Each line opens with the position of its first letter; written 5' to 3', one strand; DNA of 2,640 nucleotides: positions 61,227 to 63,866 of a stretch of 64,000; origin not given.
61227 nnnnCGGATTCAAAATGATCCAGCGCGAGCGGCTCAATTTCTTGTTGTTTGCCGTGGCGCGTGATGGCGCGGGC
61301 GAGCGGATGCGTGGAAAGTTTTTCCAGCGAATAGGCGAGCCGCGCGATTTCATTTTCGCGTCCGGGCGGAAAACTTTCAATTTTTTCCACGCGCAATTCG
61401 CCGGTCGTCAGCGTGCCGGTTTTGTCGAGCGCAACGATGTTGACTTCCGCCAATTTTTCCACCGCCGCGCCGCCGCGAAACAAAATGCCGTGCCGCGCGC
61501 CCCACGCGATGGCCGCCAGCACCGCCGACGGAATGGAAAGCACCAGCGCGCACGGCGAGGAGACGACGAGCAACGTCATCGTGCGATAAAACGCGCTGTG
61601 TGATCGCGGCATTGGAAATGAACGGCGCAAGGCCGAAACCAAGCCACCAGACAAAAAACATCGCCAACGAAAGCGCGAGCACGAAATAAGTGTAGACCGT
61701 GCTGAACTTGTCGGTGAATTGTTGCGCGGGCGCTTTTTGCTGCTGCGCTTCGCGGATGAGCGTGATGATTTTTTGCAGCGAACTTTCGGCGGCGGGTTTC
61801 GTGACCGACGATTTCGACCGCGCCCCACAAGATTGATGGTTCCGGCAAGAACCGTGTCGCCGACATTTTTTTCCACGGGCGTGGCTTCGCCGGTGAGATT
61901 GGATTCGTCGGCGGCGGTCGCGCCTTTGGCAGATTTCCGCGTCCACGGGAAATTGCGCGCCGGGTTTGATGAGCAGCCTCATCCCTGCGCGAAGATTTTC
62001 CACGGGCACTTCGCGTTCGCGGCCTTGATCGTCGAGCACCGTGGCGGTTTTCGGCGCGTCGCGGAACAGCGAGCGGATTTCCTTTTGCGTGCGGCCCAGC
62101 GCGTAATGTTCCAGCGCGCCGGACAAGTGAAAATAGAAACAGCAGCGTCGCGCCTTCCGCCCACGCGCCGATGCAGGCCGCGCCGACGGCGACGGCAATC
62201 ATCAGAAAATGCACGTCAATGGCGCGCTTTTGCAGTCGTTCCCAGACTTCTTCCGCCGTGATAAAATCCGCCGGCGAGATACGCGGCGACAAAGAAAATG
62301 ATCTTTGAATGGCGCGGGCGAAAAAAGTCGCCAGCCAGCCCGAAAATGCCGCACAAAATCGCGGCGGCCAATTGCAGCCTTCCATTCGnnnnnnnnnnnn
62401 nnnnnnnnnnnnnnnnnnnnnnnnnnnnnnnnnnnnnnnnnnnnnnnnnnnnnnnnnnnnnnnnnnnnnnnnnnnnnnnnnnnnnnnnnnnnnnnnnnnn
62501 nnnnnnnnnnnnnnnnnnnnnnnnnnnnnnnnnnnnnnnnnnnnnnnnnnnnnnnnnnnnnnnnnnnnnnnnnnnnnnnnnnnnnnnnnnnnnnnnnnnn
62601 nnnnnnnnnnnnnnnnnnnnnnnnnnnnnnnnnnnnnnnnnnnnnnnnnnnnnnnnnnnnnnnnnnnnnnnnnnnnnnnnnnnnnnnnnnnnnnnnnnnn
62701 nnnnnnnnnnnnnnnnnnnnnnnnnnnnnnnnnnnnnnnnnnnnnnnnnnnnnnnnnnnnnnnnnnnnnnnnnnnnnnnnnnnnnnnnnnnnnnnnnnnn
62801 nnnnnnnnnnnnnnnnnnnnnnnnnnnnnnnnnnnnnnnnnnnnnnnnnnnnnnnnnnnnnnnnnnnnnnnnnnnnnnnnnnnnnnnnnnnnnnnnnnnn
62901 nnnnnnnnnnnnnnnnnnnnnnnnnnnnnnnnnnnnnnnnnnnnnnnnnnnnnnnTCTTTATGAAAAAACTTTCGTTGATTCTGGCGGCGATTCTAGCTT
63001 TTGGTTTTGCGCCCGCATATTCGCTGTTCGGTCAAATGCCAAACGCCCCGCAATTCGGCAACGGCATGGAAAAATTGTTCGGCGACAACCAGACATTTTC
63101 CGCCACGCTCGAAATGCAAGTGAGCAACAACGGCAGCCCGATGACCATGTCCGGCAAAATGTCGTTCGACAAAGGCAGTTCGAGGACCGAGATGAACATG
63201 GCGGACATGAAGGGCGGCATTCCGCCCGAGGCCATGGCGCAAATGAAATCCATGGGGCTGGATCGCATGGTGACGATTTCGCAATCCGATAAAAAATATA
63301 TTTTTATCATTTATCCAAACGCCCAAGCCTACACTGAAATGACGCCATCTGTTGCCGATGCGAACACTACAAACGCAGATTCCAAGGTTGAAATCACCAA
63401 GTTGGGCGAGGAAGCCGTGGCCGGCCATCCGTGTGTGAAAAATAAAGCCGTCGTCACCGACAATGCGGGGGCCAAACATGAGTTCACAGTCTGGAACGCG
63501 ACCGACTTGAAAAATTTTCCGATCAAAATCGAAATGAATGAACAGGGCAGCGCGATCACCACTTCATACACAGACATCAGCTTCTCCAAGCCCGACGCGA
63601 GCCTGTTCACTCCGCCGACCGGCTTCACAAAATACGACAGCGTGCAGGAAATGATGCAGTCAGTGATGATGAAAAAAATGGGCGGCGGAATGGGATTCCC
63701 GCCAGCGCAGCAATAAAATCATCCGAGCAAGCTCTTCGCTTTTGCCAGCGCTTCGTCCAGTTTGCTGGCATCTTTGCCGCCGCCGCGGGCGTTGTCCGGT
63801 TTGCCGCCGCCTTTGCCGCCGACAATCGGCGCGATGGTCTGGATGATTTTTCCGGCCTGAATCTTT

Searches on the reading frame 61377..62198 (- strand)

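Call 59: search_protein_families(library=pfam, proteins=[window:61377-62198:-], max_evalue=0.001)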
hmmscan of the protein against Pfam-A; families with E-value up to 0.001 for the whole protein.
window:61377-62198:- (273 aa): 1 family
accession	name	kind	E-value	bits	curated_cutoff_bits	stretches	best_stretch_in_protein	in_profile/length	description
PF00122.25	E1-E2_ATPase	-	2.2e-18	66.8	28.1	2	129-189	82-142/181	E1-E2 ATPase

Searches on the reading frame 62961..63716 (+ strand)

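Call 59: search_protein_families(library=pfam, proteins=[window:62961-63716:+], max_evalue=0.001)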
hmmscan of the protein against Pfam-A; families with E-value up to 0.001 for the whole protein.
window:62961-63716:+ (251 aa): 1 family
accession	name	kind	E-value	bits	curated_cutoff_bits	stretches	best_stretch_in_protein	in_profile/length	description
PF14371.13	DUF4412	-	7.9e-12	45.8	21.6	1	49-186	4-125/191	Domain of unknown function (DUF4412)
